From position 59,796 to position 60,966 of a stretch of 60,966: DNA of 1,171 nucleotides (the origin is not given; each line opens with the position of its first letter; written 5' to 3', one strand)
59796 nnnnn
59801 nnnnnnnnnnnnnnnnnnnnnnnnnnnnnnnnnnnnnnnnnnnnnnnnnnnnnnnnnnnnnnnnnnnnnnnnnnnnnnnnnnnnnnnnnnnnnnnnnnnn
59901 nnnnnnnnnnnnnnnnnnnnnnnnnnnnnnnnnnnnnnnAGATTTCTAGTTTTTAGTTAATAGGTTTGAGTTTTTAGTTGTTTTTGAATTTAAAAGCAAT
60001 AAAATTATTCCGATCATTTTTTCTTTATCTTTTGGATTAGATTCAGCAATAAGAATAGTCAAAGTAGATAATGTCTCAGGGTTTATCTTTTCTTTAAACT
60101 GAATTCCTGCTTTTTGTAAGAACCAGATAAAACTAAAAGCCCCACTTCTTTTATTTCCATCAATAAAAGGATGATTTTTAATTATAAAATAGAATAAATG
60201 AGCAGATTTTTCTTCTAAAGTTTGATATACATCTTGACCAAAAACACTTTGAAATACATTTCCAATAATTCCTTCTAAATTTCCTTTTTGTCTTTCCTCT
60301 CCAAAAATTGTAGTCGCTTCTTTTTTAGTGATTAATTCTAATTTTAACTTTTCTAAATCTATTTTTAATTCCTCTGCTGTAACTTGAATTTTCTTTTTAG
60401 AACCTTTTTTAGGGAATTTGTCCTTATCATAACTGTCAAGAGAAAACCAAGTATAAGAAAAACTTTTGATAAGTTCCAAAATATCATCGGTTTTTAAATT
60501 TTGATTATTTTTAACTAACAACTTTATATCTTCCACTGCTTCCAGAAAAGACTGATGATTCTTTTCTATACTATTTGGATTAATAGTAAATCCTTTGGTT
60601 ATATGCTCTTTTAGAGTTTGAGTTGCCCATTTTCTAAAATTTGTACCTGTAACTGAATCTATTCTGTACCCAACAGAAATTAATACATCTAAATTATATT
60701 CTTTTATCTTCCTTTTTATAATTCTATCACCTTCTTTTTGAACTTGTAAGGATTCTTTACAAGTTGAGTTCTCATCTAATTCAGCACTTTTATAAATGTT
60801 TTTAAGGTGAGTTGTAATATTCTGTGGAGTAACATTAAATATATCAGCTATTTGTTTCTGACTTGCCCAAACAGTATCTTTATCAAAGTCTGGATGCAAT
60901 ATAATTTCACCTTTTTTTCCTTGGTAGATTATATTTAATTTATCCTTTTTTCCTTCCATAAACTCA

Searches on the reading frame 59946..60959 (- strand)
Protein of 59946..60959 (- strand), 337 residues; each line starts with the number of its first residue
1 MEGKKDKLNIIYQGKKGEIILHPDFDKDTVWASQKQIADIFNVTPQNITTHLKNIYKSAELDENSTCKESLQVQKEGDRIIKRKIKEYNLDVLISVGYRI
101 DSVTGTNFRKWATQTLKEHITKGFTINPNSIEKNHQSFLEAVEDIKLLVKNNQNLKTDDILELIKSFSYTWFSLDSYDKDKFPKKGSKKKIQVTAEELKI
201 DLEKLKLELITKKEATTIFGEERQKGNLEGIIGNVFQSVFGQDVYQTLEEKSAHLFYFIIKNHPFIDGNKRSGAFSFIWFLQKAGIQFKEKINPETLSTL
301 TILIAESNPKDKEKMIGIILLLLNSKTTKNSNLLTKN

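Call 88: search_protein_families(library=pfam, proteins=[window:59946-60959:-], max_evalue=0.001)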
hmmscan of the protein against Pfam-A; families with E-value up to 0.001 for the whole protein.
window:59946-60959:- (337 aa): 2 families
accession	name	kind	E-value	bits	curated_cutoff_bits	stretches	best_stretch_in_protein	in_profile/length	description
PF13310.11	Virulence_RhuM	-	2.5e-22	79.8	33.7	1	65-145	1-84/252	Virulence protein RhuM family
PF02661.23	Fic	-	1.2e-11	45.8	24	1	215-281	20-93/93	Fic/DOC family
